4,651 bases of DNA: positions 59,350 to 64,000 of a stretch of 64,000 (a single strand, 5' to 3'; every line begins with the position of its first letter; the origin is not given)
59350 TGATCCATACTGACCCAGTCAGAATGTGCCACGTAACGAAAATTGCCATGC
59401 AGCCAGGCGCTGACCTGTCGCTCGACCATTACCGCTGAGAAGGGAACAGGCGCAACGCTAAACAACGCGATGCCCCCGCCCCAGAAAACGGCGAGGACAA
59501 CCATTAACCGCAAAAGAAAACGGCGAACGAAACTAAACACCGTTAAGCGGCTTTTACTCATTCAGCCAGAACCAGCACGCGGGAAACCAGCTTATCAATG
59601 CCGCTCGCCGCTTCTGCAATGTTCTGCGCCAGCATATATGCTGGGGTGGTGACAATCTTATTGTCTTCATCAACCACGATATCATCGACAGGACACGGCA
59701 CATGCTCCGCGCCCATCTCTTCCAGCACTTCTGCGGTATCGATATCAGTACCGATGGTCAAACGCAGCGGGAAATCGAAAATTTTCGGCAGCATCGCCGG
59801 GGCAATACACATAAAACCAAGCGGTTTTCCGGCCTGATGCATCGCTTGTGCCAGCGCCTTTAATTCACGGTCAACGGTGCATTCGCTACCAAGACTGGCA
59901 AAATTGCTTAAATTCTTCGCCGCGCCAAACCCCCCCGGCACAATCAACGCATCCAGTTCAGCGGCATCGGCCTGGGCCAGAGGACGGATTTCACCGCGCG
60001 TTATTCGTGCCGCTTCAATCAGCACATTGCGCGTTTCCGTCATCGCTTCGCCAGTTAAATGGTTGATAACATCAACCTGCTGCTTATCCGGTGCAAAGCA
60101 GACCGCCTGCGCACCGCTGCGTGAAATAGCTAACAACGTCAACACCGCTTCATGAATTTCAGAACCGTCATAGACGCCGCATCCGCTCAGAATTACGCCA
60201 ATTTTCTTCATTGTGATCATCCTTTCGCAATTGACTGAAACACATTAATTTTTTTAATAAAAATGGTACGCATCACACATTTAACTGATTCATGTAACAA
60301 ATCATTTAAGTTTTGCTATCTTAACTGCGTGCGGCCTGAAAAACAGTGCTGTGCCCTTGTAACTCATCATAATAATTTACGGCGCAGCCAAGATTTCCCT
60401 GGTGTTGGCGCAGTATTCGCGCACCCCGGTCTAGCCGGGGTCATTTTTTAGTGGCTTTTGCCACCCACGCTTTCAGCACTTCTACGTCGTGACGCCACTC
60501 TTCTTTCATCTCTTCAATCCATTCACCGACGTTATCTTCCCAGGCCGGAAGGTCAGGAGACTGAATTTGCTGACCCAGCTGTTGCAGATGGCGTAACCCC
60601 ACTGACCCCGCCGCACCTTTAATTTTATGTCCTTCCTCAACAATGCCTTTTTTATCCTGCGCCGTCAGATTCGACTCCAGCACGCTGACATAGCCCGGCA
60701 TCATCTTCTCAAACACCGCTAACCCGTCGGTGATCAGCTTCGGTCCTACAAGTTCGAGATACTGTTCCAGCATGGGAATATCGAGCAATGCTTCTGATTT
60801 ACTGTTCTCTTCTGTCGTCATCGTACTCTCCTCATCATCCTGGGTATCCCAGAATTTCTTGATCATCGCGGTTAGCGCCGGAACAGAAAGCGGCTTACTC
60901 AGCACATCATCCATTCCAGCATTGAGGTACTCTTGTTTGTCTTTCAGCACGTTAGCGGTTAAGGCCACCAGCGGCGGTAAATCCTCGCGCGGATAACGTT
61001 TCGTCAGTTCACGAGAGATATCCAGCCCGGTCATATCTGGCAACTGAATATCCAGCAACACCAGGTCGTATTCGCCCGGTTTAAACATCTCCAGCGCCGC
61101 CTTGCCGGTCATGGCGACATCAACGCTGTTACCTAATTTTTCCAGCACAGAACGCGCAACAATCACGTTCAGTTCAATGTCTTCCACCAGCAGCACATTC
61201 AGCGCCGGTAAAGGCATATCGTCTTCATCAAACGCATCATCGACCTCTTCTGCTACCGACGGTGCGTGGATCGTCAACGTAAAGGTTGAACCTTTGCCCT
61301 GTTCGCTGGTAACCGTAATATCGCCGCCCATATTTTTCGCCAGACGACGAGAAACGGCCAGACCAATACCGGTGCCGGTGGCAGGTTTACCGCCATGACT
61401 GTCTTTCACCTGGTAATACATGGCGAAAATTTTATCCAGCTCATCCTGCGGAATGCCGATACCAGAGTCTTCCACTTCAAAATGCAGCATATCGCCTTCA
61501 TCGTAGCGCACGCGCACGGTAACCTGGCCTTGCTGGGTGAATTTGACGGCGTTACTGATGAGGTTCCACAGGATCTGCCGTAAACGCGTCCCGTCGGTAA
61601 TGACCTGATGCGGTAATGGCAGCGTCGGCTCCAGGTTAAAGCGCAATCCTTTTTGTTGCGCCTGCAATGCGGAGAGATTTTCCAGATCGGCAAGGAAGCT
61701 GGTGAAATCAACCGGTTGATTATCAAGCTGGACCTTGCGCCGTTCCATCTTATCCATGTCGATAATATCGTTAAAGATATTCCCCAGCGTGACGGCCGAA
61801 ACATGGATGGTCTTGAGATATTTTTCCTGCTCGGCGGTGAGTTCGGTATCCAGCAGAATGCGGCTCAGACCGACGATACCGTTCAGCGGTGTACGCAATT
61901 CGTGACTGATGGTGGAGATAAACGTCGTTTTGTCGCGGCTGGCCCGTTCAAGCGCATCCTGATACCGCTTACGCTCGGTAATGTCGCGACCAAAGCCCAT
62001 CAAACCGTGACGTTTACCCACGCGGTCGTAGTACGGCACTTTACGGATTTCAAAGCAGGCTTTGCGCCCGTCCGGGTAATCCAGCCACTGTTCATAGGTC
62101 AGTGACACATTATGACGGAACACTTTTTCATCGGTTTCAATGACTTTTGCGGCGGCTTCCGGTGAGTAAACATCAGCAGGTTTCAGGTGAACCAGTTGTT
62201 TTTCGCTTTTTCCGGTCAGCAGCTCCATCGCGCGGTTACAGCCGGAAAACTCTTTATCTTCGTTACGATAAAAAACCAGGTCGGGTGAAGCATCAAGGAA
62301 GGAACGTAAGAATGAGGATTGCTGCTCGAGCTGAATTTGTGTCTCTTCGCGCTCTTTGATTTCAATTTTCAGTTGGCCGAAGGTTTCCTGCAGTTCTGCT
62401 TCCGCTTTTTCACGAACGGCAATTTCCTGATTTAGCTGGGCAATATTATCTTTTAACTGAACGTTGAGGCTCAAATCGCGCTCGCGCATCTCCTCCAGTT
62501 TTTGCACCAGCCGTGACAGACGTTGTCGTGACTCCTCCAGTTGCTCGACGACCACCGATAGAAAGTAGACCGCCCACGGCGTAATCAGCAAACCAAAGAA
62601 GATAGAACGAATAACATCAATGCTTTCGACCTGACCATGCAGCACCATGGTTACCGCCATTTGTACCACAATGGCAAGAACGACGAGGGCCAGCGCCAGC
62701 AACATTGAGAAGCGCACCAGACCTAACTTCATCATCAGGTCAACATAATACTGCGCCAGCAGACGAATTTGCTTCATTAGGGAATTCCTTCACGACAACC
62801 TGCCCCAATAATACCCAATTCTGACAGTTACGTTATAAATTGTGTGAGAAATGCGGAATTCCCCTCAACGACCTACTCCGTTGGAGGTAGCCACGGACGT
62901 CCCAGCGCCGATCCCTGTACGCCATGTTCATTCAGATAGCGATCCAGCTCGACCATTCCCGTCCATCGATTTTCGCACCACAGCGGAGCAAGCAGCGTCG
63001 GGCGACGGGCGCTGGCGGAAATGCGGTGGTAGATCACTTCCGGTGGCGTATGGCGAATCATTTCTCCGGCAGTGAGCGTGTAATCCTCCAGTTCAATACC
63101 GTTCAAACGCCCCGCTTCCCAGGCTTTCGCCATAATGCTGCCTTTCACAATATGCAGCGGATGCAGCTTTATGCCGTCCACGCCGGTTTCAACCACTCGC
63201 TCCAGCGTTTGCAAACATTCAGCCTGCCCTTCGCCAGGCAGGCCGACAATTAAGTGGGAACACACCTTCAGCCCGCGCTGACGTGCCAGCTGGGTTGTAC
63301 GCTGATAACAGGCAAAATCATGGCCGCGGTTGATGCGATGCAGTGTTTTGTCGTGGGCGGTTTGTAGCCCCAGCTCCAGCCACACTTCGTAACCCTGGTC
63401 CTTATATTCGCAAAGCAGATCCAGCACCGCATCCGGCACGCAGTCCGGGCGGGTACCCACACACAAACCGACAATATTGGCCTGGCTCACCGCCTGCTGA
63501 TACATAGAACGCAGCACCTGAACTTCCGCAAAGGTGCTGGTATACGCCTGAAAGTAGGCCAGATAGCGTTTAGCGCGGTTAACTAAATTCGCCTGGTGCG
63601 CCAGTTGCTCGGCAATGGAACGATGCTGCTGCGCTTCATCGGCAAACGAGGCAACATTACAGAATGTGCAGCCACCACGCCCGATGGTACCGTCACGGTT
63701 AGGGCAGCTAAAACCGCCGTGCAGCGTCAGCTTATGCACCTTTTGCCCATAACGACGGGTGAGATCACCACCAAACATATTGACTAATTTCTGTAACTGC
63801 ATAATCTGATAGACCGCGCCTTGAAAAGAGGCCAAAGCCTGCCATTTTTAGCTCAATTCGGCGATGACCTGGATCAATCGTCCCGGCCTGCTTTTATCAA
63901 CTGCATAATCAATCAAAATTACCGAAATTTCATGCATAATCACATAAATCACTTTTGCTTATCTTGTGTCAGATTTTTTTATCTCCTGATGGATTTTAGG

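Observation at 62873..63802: Radical-SAM-like protein yhcC with an atypical Cys spacing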

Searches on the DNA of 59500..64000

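Call 40: search_rna_families(source=window, start=59500, end=64000, threshold=gathering)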
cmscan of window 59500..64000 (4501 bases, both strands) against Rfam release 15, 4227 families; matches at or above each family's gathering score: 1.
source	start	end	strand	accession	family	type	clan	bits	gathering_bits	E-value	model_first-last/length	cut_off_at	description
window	60329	60436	+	RF00081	ArcZ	Gene; sRNA;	-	120.8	66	2.9e-28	1-106/106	no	ArcZ RNA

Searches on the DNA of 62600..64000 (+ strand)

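Call 6: search_dna_similar(query=window:62600-64000:+, collection=ecoli_genomes, mode=near, max_rows=5)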
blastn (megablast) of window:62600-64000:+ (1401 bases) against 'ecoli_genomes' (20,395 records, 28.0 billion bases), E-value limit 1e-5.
Records with a match: 5417; places in all: 5420; records where one place covers at least 80% of the query: 5415.
Genomes with a match: 5417 of 5426; with a place that covers at least 80% of the query: 5415. Places per genome that has any: lowest 1, median 1, highest 2. On chromosomes: 5419 places; on plasmids: 1.
Best place of each record, by identity: >=99% 3554; 95-99% 1863.
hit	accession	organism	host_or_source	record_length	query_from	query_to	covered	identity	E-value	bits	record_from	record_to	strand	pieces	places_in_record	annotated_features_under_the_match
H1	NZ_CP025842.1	Escherichia coli strain 720632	Homo sapiens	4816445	1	1401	100%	100.0%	0e+0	2588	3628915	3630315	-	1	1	yhcC: TIGR01212 family radical SAM protein | arcB: aerobic respiration two-component sensor histidine kinase ArcB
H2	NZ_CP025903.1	Escherichia coli strain 300709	Homo sapiens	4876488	1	1401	100%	100.0%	0e+0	2588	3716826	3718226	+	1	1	yhcC: TIGR01212 family radical SAM protein | arcB: aerobic respiration two-component sensor histidine kinase ArcB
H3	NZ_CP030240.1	Escherichia coli strain ER1709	-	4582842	1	1401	100%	100.0%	0e+0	2588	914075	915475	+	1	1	yhcC: TIGR01212 family radical SAM protein | arcB: aerobic respiration two-component sensor histidine kinase ArcB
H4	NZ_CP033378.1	Escherichia coli strain L73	goose anus swab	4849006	1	1401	100%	100.0%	0e+0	2588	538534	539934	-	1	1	yhcC: TIGR01212 family radical SAM protein | arcB: aerobic respiration two-component sensor histidine kinase ArcB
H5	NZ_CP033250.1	Escherichia coli strain ECCHD184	chicken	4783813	1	1401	100%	100.0%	0e+0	2588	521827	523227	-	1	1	yhcC: TIGR01212 family radical SAM protein | arcB: aerobic respiration two-component sensor histidine kinase ArcB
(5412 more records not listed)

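Call 17: get_annotated_region(hit=H3, flank=6000)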
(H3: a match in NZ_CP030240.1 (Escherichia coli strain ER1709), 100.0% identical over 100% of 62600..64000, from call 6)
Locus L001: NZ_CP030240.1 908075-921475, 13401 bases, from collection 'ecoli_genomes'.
description: Escherichia coli strain ER1709 chromosome, complete genome
organism: Escherichia coli strain ER1709 (NCBI taxid 562)
replicon: chromosome; assembly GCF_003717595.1
host: -; source: -; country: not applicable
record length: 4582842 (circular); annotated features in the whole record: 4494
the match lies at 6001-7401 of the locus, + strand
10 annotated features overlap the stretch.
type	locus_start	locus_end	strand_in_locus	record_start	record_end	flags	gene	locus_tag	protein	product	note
CDS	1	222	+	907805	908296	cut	ptsN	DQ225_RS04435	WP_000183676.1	PTS IIA-like nitrogen regulatory protein PtsN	-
CDS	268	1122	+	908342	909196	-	rapZ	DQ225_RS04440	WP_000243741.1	RNase adapter RapZ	-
CDS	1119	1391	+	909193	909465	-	npr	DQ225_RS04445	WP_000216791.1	PTS phosphocarrier protein NPr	-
CDS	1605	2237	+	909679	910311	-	yrbL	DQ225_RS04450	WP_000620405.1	PhoP regulatory network protein YrbL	-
CDS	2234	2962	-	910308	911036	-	mtgA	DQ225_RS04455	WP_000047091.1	monofunctional biosynthetic peptidoglycan transglycosylase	-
CDS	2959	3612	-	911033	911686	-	elbB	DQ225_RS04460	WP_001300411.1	isoprenoid biosynthesis glyoxalase ElbB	-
CDS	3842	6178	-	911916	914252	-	arcB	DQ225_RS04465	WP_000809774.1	aerobic respiration two-component sensor histidine kinase ArcB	-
CDS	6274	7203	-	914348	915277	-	yhcC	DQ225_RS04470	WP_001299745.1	TIGR01212 family radical SAM protein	This family includes YhcC from E. coli K-12, an uncharacterized radical SAM protein.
CDS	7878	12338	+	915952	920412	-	gltB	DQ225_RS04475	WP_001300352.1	glutamate synthase large subunit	-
CDS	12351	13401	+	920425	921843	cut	gltD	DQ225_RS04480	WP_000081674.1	glutamate synthase subunit GltD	-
